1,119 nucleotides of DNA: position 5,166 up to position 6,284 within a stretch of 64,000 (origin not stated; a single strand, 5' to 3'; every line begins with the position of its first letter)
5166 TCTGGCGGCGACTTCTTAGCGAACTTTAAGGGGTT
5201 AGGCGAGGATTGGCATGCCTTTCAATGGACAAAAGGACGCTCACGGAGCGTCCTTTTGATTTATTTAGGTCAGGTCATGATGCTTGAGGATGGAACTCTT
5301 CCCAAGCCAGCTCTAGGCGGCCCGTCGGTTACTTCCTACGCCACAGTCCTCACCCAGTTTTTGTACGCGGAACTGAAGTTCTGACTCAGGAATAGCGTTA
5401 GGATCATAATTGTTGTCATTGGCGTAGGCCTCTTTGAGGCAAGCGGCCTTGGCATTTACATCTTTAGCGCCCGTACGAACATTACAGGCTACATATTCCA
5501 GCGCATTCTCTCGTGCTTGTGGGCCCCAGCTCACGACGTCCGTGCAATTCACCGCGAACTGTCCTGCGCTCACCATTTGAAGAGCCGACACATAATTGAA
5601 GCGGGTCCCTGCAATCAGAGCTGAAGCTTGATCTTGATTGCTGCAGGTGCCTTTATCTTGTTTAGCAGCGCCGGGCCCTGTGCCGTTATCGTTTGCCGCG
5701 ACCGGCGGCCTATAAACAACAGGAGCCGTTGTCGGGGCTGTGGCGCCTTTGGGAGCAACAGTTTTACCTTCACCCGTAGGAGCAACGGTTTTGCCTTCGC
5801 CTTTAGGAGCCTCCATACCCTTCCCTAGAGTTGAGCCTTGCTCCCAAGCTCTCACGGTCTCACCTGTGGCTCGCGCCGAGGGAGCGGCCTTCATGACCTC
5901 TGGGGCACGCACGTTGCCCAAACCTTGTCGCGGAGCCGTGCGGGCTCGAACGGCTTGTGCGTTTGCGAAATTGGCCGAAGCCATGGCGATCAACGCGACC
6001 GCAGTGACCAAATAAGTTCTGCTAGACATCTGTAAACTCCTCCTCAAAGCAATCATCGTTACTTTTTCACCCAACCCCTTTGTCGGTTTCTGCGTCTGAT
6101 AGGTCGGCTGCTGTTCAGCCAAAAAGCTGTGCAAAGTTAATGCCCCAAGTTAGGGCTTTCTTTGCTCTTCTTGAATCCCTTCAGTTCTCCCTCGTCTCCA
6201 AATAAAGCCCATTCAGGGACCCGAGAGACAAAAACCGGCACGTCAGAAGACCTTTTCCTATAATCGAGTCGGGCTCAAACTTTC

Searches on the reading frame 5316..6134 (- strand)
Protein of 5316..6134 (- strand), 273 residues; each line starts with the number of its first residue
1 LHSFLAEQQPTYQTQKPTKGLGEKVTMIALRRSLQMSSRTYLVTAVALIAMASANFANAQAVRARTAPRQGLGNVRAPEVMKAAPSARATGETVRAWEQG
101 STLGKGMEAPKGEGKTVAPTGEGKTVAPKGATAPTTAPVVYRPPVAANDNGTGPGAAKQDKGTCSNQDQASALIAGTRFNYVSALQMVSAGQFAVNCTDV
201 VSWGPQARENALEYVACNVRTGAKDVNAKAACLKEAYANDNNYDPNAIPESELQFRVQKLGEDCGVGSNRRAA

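Call 4: search_protein_families(library=pfam, proteins=[window:5316-6134:-], max_evalue=1)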
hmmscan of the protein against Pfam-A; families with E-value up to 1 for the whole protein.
window:5316-6134:- (273 aa): 1 family
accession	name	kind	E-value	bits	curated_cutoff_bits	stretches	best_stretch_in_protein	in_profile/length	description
PF15777.11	Anti-TRAP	-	0.058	13.8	32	1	90-125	19-49/59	Tryptophan RNA-binding attenuator protein inhibitory protein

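Call 6: search_protein_families(library=ncbifam, proteins=[window:5316-6134:-], max_evalue=1)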
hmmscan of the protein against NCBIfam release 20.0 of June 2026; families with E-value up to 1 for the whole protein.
window:5316-6134:- (273 aa): 0 families

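Call 93: find_homologous_proteins(query=window:5316-6056:-, max_evalue=0.01)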
Query window:5316-6056:- (247 aa): 1 proteins with E <= 0.01 among 2116 candidates.
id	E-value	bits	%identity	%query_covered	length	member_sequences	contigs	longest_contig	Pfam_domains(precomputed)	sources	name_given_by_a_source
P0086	2.6e-149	513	100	96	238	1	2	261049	-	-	-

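Call 98: predict_structure(alignment_id=A7)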
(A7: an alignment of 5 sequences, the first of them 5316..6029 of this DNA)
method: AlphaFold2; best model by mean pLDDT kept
length: 238 residues; sequences in the alignment: 5
mean_pLDDT: 51.7   pTM: 0.41
mean pLDDT of the five models: 51.7, 49.4, 47.2, 44.5, 41.3
residues with pLDDT >= 90: 0; 70-90: 60; 50-70: 43; < 50: 135
segments of 3 or more residues with pLDDT < 50: 6-127, 228-238
pLDDT, mean of each block of 10 residues (from residue 1): 48 45 43 41 30 34 36 38 41 33 33 37 48 78 78 66 61 74 79 78 64 69 55 29
secondary structure, 60 per line:
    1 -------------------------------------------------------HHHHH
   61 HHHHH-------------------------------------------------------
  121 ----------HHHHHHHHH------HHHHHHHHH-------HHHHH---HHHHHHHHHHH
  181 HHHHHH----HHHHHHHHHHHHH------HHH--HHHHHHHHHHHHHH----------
elements in order: H56-65 H131-139 H146-154 H162-166 H170-186 H191-203 H215-228

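Call 100: fold_search(model_id=the predicted structure, library=pdb)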
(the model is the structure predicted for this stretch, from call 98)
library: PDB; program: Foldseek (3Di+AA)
matches with E <= 10: 79; with E <= 0.001: 0
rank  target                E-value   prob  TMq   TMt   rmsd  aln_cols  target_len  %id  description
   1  4nqa_I                3.0e-01  0.12  0.15  0.11  26.4       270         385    9  Crystal structure of liganded hRXR-alpha/hLXR-beta heterodimer on DNA (released 2014-02-26)
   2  1ma7_B                1.0e+00  0.12  0.14  0.12  10.4       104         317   14  Crystal structure of Cre site-specific recombinase complexed with a mutant DNA substrate, LoxP-A8/T27 (released 2003-07-08)
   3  1pvr_A                1.9e+00  0.09  0.14  0.12  10.1       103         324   14  BASIS FOR A SWITCH IN SUBSTRATE SPECIFICITY: CRYSTAL STRUCTURE OF SELECTED VARIANT OF CRE SITE-SPECIFIC RECOMBINASE, L (released 2004-02-17)
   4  4crx_A                1.9e+00  0.08  0.14  0.12  10.3       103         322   14  ASYMMETRIC DNA-BENDING IN THE CRE-LOXP SITE-SPECIFIC RECOMBINATION SYNAPSE (released 1999-06-14)
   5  6s6h_B                1.9e+00  0.07  0.13  0.18  15.1       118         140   11  Crystal structure of the DNA binding domain of the chromosome-partitioning protein ParB complexed to the centromeric p (released 2020-07-15)
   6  1pvp_B                2.3e+00  0.08  0.15  0.12  10.3       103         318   14  BASIS FOR A SWITCH IN SUBSTRATE SPECIFICITY: CRYSTAL STRUCTURE OF SELECTED VARIANT OF CRE SITE-SPECIFIC RECOMBINASE, A (released 2004-02-17)
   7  2hoi_A                2.3e+00  0.08  0.15  0.12  10.2       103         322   14  Crystal structure of the tetrameric pre-cleavage synaptic complex in the cre-loxp site-specific recombination (released 2007-06-26)
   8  2hof_B                2.4e+00  0.08  0.15  0.13  10.1       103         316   16  Crystal structure of the pre-cleavage synaptic complex in the cre-loxp site-specific recombination (released 2007-06-26)
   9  1pvq_B                2.4e+00  0.08  0.15  0.12  10.4       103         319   14  BASIS FOR A SWITCH IN SUBSTRATE SPECIFICITY: CRYSTAL STRUCTURE OF SELECTED VARIANT OF CRE SITE-SPECIFIC RECOMBINASE, L (released 2004-02-17)
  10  1kbu_A                2.4e+00  0.08  0.15  0.12  10.1       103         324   16  CRE RECOMBINASE BOUND TO A LOXP HOLLIDAY JUNCTION (released 2002-06-07)
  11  5u91_E                2.6e+00  0.08  0.15  0.12  10.3       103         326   14  Crystal structure of Tre/loxLTR complex (released 2017-07-26)
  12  5u91_B                2.9e+00  0.08  0.15  0.12  10.4       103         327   16  Crystal structure of Tre/loxLTR complex (released 2017-07-26)
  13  6yj4_Y                3.1e+00  0.08  0.18  0.22  11.4       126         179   11  Structure of Yarrowia lipolytica complex I at 2.7 A (released 2020-08-12)
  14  5u91_F                3.1e+00  0.07  0.15  0.12  10.5       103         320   14  Crystal structure of Tre/loxLTR complex (released 2017-07-26)
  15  2hof_A                3.4e+00  0.07  0.15  0.13  10.1       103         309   16  Crystal structure of the pre-cleavage synaptic complex in the cre-loxp site-specific recombination (released 2007-06-26)
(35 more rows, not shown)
